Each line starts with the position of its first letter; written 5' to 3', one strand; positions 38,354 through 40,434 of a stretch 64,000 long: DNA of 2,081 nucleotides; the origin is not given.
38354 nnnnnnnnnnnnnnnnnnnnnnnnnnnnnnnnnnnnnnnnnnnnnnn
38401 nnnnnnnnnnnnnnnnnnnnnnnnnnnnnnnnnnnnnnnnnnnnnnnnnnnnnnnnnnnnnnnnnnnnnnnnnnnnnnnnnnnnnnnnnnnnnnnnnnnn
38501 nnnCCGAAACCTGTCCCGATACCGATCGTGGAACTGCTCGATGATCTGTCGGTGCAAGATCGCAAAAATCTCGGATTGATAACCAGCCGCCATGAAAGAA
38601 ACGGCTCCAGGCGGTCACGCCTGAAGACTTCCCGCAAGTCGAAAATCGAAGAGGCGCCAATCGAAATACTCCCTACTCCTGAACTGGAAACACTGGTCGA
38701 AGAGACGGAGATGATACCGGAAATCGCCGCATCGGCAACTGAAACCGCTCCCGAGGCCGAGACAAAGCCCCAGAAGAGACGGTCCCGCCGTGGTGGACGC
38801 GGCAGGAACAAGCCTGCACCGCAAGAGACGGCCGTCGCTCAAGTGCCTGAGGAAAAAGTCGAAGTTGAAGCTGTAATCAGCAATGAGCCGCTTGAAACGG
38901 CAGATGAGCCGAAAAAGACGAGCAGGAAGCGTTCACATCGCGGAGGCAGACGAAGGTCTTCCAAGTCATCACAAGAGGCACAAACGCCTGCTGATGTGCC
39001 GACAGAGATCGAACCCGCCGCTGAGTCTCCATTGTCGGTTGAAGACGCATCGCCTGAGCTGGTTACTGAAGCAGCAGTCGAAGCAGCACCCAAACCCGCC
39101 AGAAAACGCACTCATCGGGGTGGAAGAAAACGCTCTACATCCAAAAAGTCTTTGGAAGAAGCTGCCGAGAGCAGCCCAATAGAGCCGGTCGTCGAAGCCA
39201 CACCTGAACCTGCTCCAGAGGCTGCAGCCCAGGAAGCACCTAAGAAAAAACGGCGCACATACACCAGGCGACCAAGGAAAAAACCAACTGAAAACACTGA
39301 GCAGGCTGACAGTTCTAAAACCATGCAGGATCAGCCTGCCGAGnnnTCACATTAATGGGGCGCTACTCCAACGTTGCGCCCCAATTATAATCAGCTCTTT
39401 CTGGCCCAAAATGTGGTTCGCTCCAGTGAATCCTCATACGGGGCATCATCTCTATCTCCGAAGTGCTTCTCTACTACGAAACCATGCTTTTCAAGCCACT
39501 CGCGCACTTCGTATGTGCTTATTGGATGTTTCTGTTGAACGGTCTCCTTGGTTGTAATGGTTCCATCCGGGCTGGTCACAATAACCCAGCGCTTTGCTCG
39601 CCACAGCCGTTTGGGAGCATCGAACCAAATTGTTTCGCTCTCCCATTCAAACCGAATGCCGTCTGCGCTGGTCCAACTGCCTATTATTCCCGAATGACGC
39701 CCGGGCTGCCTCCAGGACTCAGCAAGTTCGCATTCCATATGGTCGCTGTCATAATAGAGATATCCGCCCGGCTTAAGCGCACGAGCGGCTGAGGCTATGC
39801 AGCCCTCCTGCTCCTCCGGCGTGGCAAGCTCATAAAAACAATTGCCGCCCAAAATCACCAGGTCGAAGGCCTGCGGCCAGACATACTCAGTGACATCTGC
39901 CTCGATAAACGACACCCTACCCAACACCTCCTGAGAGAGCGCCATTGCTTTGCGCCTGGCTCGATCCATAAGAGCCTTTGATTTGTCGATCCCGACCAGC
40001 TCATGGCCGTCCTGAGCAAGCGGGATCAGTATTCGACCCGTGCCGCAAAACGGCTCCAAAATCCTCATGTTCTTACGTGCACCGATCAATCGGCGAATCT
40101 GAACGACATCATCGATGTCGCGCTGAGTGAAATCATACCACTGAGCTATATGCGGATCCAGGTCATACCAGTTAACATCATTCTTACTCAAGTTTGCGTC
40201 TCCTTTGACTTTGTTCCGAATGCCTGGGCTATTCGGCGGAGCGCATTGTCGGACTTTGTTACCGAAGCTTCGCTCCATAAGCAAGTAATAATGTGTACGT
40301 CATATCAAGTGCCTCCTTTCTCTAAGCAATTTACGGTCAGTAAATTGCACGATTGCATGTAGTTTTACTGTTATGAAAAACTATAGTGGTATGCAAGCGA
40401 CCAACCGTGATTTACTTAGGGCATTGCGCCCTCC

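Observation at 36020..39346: GH78-like glycosidase fused to a 270-aa triple-repeat acidic/arginine-rich tail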

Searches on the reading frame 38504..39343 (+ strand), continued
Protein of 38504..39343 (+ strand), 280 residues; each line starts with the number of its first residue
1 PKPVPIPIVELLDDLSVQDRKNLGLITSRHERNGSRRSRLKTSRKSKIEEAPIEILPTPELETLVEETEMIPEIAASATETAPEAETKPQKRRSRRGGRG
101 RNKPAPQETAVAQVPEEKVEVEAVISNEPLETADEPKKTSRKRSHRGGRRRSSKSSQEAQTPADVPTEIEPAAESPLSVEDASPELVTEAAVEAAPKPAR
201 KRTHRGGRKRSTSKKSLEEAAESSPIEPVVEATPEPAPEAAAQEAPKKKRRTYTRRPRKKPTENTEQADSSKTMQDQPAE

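Call 84: list_cluster_members(proteins=[L084:845-1510:+, L084:2494-3753:-, L084:3760-4536:-, L084:5450-6511:+, L084:6549-7538:+, L084:7570-7995:-, L084:8085-8585:-, L084:8938-9690:+, L084:12162-12818:+])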
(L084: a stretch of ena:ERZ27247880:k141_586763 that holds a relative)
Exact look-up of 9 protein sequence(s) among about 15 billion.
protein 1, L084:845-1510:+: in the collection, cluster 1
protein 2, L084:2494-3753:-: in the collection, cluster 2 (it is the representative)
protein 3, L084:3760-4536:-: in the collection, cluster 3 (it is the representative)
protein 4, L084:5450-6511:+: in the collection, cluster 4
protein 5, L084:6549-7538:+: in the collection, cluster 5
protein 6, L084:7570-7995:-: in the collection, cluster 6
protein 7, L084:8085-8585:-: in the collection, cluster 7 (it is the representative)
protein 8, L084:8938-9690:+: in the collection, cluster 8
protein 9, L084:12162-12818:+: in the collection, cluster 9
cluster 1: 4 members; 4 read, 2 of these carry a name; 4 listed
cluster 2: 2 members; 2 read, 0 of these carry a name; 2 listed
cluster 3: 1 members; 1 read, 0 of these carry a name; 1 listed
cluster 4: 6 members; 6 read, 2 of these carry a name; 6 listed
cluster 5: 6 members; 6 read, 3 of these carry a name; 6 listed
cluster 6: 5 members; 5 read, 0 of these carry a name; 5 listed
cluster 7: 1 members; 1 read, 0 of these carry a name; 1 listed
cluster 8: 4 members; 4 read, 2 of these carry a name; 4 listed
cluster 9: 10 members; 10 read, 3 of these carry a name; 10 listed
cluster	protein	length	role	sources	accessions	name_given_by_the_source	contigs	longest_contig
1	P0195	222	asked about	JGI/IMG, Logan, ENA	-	-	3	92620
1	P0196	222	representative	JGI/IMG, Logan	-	hypothetical protein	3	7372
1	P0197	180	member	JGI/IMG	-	hypothetical protein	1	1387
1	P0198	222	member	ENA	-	-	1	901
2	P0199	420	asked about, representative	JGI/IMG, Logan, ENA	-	-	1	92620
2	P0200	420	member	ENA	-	-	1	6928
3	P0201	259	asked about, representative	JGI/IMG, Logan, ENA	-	-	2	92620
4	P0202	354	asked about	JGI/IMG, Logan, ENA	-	-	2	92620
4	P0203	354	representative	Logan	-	-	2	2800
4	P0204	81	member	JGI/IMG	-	uroporphyrinogen decarboxylase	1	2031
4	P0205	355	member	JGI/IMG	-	hypothetical protein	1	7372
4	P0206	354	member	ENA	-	-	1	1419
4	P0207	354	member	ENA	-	-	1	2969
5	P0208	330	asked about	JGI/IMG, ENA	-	-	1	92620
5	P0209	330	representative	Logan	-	-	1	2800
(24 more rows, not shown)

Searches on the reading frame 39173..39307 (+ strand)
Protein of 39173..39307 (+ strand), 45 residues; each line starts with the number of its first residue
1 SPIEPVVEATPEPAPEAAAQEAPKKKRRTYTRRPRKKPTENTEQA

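Call 61: find_homologous_proteins(query=A5, max_evalue=10)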
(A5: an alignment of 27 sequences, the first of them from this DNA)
Query A5 (27 sequences): 665 candidates shared short words with the query, none scored E <= 10.

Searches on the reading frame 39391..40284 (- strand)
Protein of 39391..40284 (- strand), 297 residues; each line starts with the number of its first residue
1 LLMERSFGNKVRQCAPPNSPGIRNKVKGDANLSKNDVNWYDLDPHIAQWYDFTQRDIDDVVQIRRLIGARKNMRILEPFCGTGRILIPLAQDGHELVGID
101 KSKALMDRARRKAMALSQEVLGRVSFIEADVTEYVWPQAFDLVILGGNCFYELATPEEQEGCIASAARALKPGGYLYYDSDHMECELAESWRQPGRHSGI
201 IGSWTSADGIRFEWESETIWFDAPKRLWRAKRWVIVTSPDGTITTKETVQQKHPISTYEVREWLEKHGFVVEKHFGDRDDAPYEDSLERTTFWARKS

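Call 3: search_protein_families(library=pfam, proteins=[window:39391-40284:-], max_evalue=0.01)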
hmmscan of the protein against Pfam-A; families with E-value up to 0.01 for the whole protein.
window:39391-40284:- (297 aa): 11 families
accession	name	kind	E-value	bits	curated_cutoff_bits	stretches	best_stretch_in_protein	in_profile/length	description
PF13649.12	Methyltransf_25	-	1.3e-15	58.3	27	1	75-174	1-97/97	Methyltransferase domain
PF13847.12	Methyltransf_31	-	1.8e-15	57.3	27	1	70-193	2-124/145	Methyltransferase domain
PF08241.18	Methyltransf_11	-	2.6e-12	47.6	21.2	1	80-177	5-94/95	Methyltransferase domain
PF08242.18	Methyltransf_12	-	7.1e-12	46.3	30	1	80-176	5-98/98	Methyltransferase domain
PF13489.12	Methyltransf_23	-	2e-06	28.1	27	1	65-195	15-136/164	Methyltransferase domain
PF01170.24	UPF0020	-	0.00062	20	22.3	1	65-104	22-62/197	RMKL-like, methyltransferase domain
PF01209.24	Ubie_methyltran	-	0.001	18.9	20.1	1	62-177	38-150/233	ubiE/COQ5 methyltransferase family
PF01555.25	N6_N4_Mtase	-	0.0025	18.2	26.7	0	70-108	180-218/221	DNA methylase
PF05175.20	MTS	-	0.0032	17.6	23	1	71-177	31-137/170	Methyltransferase small domain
PF05724.17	TPMT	-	0.0082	16.3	26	0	69-109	35-75/218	Thiopurine S-methyltransferase (TPMT)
PF10281.14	Ish1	-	0.0092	16.7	26.6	0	256-280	5-29/37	Putative nuclear envelope organisation protein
